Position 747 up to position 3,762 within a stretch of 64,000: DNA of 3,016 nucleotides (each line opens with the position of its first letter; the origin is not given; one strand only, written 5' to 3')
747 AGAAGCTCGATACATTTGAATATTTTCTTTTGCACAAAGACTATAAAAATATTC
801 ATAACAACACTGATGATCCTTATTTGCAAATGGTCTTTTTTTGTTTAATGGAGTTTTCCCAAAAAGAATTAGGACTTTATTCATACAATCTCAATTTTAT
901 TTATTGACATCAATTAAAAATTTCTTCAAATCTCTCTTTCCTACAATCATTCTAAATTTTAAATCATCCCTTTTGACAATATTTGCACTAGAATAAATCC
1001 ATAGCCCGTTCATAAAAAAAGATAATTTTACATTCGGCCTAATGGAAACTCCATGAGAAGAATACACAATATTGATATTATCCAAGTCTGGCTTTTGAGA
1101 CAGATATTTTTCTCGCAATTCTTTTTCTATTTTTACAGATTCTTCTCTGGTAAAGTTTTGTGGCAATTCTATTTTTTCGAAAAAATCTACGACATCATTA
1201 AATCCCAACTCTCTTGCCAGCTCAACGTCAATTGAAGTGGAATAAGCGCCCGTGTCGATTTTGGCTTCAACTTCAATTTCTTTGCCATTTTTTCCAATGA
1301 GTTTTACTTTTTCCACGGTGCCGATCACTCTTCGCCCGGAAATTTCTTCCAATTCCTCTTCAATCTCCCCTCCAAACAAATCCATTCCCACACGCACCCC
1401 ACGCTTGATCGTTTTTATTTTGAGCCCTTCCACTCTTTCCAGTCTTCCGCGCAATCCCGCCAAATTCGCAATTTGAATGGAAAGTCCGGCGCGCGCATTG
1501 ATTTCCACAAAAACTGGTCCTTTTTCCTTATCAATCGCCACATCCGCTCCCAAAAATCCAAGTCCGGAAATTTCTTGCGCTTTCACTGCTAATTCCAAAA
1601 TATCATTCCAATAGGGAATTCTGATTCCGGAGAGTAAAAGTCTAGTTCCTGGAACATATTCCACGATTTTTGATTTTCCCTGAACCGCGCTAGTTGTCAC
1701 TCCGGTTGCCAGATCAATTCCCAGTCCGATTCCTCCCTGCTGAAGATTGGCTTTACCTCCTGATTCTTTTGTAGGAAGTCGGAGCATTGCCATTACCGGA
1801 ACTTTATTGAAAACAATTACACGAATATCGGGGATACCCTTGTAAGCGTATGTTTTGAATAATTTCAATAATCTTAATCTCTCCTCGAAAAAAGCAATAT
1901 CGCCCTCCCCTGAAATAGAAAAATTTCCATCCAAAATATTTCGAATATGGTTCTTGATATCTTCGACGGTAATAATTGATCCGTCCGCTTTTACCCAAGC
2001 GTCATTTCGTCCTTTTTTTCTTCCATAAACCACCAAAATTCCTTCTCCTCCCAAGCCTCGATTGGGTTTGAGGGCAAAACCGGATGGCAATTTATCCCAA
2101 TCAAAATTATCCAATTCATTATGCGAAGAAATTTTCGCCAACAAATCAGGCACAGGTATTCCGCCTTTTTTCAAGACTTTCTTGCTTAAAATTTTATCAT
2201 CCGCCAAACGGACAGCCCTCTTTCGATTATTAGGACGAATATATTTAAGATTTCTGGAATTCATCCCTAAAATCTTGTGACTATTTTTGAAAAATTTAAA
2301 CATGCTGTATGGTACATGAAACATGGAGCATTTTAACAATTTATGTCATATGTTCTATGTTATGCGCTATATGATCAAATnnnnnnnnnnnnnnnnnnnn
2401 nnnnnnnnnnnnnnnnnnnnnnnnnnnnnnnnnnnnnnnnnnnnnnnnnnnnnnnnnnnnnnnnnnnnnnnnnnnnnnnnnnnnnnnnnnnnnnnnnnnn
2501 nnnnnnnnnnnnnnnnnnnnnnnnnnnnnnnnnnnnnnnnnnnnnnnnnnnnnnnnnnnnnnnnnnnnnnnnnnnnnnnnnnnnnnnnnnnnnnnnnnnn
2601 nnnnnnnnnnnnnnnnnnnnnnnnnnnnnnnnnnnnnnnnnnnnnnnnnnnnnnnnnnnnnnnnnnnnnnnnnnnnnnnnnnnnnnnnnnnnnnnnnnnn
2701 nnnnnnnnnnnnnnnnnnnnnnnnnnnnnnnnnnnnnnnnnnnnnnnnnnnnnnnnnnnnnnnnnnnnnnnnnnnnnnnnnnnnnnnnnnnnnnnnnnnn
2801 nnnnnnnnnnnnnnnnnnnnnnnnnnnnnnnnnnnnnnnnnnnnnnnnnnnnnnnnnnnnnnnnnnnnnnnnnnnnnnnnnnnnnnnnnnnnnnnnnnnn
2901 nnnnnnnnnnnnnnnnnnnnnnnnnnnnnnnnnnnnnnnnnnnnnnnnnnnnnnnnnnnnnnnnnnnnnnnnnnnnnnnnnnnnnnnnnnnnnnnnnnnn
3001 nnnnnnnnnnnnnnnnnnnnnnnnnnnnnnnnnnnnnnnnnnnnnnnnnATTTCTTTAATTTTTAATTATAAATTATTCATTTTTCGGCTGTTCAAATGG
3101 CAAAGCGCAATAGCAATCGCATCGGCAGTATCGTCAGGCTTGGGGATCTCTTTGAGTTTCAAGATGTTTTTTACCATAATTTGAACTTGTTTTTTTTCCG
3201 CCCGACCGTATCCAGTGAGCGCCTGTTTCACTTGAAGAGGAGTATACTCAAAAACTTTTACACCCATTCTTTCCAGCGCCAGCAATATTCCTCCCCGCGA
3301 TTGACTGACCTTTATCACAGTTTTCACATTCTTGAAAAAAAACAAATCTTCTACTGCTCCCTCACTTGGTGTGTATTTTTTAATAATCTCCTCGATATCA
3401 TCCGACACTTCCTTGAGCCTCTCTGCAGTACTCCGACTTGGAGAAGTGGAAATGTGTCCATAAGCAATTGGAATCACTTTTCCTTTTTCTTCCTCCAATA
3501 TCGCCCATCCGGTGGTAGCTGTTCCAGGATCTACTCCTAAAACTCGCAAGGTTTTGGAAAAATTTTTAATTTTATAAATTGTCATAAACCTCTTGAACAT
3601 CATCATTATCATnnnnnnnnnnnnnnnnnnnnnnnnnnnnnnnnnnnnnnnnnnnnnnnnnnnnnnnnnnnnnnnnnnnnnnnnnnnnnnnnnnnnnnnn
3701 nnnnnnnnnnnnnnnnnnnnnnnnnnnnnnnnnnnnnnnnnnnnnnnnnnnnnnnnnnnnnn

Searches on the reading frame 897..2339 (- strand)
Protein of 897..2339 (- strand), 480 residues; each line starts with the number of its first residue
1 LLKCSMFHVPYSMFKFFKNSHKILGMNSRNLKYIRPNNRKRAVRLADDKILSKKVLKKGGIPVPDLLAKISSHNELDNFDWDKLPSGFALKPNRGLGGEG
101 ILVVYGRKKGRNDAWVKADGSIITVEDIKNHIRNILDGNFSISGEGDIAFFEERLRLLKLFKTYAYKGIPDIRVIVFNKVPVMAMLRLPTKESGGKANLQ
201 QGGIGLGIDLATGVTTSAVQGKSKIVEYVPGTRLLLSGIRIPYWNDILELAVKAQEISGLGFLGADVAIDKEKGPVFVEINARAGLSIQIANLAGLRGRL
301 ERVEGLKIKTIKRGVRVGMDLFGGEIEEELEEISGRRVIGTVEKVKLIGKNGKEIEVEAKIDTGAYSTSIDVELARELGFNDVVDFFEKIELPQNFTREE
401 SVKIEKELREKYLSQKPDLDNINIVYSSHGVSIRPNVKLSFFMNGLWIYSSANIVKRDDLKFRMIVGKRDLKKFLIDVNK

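Call 27: search_protein_families(library=pfam, proteins=[window:897-2339:-])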
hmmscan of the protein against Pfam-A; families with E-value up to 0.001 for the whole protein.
window:897-2339:- (480 aa): 4 families
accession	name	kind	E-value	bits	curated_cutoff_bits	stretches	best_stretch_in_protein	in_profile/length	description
PF14397.11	ATPgrasp_ST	-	5.8e-69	232.8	31.4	1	29-304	2-277/278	Sugar-transfer associated ATP-grasp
PF08443.16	RimK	-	7.4e-08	32.6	21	0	248-287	132-170/188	RimK-like ATP-grasp domain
PF02655.19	ATP-grasp_3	-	1.5e-06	28.8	23.2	0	46-110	1-56/160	ATP-grasp domain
PF05618.17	Zn_protease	-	1.6e-06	28.5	27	1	338-479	1-128/138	Putative ATP-dependent zinc protease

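Call 45: find_encoding_contigs(protein=window:897-2339:-, flank=10000, max_places=4)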
Protein window:897-2339:- (480 aa): no gene with exactly this product is on record in the collection.

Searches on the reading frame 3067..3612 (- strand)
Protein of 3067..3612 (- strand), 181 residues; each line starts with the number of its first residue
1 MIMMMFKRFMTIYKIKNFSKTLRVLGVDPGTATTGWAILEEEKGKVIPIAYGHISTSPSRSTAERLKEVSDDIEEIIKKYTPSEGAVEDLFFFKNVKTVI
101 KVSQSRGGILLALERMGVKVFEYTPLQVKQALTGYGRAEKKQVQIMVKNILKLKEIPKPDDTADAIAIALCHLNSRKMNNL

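Call 27: search_protein_families(library=pfam, proteins=[window:3067-3612:-])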
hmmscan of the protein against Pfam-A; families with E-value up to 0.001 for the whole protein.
window:3067-3612:- (181 aa): 2 families
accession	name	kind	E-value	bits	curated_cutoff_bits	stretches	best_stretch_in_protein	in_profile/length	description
PF02075.23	RuvC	-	2.1e-51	174.2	22.2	1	24-172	1-148/148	Crossover junction endodeoxyribonuclease RuvC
PF07066.17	DUF3882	-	0.00063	20.1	22.1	1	25-173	5-157/162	Lactococcus phage M3 protein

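Call 54: find_encoding_contigs(protein=window:3067-3612:-, flank=10000, max_places=3)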
Protein window:3067-3612:- (181 aa): no gene with exactly this product is on record in the collection.
